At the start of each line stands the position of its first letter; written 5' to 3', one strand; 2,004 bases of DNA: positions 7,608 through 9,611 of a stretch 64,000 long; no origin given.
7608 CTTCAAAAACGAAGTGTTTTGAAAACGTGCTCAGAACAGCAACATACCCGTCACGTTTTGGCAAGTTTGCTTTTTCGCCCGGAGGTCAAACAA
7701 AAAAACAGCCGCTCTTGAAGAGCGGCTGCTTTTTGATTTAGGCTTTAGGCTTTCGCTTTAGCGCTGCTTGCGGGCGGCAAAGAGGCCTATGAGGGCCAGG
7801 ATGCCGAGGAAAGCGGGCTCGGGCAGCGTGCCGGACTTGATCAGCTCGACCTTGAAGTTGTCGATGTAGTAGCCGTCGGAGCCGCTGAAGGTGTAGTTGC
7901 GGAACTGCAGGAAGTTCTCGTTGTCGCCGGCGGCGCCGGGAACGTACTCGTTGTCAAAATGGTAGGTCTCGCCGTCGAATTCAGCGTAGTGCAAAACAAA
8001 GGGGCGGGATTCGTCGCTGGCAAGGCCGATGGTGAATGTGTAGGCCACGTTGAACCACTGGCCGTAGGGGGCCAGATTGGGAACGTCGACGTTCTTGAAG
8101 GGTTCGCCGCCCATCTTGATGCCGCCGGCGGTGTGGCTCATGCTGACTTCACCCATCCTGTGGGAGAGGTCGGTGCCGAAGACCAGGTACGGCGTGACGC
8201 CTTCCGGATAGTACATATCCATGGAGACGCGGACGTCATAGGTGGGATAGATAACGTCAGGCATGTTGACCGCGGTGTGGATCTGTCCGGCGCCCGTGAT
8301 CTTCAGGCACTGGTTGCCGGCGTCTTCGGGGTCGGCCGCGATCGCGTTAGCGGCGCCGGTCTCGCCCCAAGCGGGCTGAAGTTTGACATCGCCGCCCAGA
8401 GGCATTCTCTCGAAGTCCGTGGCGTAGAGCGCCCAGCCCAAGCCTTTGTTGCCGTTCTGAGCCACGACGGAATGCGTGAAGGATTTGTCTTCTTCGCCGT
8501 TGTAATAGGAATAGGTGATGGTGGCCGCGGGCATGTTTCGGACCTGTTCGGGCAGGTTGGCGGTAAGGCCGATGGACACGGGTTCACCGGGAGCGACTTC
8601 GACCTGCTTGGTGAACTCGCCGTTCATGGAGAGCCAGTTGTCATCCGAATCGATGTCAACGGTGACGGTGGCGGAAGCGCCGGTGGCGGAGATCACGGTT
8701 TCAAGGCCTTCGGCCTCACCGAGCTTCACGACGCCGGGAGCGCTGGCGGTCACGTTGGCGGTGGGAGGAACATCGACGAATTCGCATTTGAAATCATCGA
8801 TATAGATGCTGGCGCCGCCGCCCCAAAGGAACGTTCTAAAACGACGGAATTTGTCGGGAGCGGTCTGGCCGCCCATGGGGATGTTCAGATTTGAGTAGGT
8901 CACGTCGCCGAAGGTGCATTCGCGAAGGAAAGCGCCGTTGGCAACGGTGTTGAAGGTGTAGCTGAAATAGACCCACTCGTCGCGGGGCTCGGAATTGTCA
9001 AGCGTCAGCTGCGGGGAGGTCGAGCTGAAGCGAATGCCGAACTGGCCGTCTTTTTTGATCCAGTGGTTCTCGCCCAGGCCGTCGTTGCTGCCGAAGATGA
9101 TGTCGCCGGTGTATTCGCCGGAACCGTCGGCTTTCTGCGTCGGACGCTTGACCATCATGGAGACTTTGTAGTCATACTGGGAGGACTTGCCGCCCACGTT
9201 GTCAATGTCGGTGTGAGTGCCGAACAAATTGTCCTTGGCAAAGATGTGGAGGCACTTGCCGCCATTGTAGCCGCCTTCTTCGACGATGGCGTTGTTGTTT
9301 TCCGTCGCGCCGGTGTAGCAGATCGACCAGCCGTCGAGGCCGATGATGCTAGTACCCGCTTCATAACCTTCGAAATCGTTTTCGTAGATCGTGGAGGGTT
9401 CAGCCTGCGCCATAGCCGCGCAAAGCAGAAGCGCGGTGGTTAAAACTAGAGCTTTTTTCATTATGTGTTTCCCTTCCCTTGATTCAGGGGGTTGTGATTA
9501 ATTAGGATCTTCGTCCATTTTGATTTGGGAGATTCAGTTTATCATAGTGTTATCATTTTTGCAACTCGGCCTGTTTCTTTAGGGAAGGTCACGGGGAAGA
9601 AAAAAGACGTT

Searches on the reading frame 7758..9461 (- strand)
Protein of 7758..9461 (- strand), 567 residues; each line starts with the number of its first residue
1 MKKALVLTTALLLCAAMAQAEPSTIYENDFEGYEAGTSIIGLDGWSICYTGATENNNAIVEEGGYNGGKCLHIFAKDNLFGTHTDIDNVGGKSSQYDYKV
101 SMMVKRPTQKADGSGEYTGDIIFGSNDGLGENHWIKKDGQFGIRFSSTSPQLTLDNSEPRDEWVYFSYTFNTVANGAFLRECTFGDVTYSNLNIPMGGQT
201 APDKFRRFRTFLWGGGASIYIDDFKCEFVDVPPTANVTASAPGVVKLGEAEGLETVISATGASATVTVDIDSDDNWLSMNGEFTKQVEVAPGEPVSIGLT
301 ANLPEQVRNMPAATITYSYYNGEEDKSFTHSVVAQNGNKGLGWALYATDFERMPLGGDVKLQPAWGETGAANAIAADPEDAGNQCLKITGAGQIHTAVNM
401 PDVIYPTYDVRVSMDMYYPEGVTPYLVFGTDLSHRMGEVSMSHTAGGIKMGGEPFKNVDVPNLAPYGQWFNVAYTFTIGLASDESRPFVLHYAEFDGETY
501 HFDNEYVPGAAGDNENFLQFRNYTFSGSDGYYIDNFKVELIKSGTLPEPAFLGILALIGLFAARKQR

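Call 3: search_protein_families(library=pfam, proteins=[window:7758-9461:-], max_evalue=1)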
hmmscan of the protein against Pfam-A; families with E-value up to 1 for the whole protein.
window:7758-9461:- (567 aa): 1 family
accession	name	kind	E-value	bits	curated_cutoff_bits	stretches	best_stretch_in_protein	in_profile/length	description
PF00879.23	Defensin_propep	-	0.13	13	23.6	1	3-22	2-21/51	Defensin propeptide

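Call 4: search_protein_families(library=ncbifam, proteins=[window:7758-9461:-], max_evalue=10)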
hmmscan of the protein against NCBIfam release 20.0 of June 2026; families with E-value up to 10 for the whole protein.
window:7758-9461:- (567 aa): 0 families

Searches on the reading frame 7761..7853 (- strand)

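Call 62: search_protein_families(library=ncbifam, proteins=[window:7761-7853:-], max_evalue=10)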
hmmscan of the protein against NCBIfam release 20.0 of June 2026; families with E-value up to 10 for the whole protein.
seq(31 aa): 2 families
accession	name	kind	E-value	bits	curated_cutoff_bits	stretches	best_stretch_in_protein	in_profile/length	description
NF050011.2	PFE_CTERM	equivalog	0.033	14.8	24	1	16-31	10-25/28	PFE-CTERM domain-containing protein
NF038130.1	PEP_NF038130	equivalog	0.075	12.6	60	1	7-29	260-283/283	NF038130 family PEP-CTERM protein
